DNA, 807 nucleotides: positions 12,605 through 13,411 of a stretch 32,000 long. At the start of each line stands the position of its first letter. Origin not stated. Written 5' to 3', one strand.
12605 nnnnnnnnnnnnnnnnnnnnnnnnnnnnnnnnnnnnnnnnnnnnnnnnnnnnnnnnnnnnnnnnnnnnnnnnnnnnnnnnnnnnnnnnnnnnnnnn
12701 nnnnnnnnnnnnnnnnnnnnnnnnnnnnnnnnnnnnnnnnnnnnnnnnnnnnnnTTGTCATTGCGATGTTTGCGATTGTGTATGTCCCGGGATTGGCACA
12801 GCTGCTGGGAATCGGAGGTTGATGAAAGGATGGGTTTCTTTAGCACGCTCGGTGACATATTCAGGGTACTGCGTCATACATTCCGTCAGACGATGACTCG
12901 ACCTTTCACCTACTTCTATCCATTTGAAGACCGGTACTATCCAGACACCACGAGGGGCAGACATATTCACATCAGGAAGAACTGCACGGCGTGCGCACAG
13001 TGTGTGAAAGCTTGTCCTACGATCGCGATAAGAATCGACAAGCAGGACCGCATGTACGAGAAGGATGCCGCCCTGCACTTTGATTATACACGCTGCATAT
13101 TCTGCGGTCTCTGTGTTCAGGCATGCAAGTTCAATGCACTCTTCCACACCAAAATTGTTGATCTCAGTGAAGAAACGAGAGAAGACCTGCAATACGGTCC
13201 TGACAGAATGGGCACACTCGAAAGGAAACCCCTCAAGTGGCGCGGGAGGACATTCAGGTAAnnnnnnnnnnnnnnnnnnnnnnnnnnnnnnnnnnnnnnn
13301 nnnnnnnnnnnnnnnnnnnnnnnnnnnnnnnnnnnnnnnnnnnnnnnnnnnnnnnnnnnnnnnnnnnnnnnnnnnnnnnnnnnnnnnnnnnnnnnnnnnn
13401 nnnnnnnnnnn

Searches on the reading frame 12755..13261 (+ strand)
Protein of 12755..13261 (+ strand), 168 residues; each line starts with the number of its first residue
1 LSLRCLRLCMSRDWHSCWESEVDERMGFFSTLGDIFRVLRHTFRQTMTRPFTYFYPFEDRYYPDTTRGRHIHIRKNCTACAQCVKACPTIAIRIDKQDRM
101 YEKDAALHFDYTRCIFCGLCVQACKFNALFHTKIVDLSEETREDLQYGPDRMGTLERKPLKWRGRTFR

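Call 6: search_protein_families(library=pfam, proteins=[window:12755-13261:+], max_evalue=0.01)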
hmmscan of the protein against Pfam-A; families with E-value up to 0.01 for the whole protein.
window:12755-13261:+ (168 aa): 14 families
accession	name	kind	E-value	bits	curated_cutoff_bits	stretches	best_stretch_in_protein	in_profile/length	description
PF00037.32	Fer4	-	2.5e-13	49.7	21.1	2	109-129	3-23/24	4Fe-4S binding domain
PF12838.12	Fer4_7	-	2.2e-10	41.3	27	1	76-128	1-52/52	4Fe-4S dicluster domain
PF13187.11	Fer4_9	-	3e-09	37.2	27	1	76-127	1-50/52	4Fe-4S dicluster domain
PF13237.11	Fer4_10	-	5.5e-09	36.3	25.5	1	73-124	5-52/53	4Fe-4S dicluster domain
PF14697.11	Fer4_21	-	1.2e-07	32.1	35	1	70-92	34-57/59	4Fe-4S dicluster domain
PF13484.11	Fer4_16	-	3.5e-07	31.3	30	1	76-98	1-22/66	4Fe-4S double cluster binding domain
PF12837.12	Fer4_6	-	3.8e-07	30.2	25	2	108-129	3-24/24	4Fe-4S binding domain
PF13534.11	Fer4_17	-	1.1e-06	29.5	22.2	0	76-92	1-17/61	4Fe-4S dicluster domain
PF13459.11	Fer4_15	-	1.7e-06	29.1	22.4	1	108-127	2-19/66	4Fe-4S single cluster domain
PF12797.12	Fer4_2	-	2.4e-06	27.6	24.5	2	72-89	5-22/22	4Fe-4S binding domain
PF12800.12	Fer4_4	-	7e-05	23.3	24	0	76-89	3-16/17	4Fe-4S binding domain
PF13183.11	Fer4_8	-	0.00022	22.1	27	0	75-127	3-67/68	4Fe-4S dicluster domain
PF12798.12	Fer4_3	-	0.003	18.7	27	1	114-128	1-15/15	4Fe-4S binding domain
PF13746.11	Fer4_18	-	0.0079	16.8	27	0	69-125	53-96/114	4Fe-4S dicluster domain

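Call 35: search_protein_families(library=ncbifam, proteins=[window:12755-13261:+], max_evalue=0.001)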
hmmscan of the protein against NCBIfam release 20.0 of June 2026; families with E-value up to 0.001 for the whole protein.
window:12755-13261:+ (168 aa): 75 families (the best 25 are shown)
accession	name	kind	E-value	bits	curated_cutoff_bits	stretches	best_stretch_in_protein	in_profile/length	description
TIGR01971.1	NuoI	subfamily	7.3e-22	77.2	113.05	1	41-152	4-121/121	NADH-quinone oxidoreductase, chain I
NF004537.0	PRK05888.1-3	equivalog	1.9e-20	73.2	163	1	37-152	25-153/204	NADH-quinone oxidoreductase subunit NuoI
NF004541.0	PRK05888.2-2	equivalog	5.3e-19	68.7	217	1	51-160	37-142/168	NADH-quinone oxidoreductase subunit NuoI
NF004536.0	PRK05888.1-1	equivalog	4.1e-18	65.3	212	1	27-148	9-133/180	NADH-quinone oxidoreductase subunit NuoI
NF004538.0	PRK05888.1-4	equivalog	1.8e-17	63.4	135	1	31-150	12-138/162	NADH-quinone oxidoreductase subunit NuoI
NF004539.0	PRK05888.1-5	equivalog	4.7e-17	62.1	225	1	31-152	12-140/162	NADH-quinone oxidoreductase subunit NuoI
NF009053.0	PRK12387.1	subfamily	1.3e-16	60.8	204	1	48-146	11-107/180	formate hydrogenlyase complex iron-sulfur subunit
TIGR00403.1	ndhI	equivalog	3.2e-15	56.2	302.35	1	40-150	27-140/183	NAD(P)H-quinone oxidoreductase subunit I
NF004546.0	PRK05888.3-3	equivalog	7.6e-15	54.8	260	1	49-142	38-137/196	NADH-quinone oxidoreductase subunit NuoI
NF004540.0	PRK05888.2-1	equivalog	1.6e-14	53.6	215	1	35-146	4-120/139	NADH-quinone oxidoreductase subunit NuoI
NF010590.0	PRK13984.1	equivalog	1.2e-13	50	946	1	43-156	18-135/611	putative oxidoreductase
NF040612.1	F420_dehyd_FpoI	exception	2.9e-13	49.8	180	1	39-152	6-124/135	F420H2 dehydrogenase subunit FpoI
NF004545.0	PRK05888.3-1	equivalog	8.1e-13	48.3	229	1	19-157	14-150/154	NADH-quinone oxidoreductase subunit NuoI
NF006076.0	PRK08222.1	equivalog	3.6e-12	46.5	270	1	52-145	15-106/181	hydrogenase 4 subunit H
NF004543.0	PRK05888.2-5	equivalog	1.3e-11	44.4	243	1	47-144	31-130/217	NADH-quinone oxidoreductase subunit NuoI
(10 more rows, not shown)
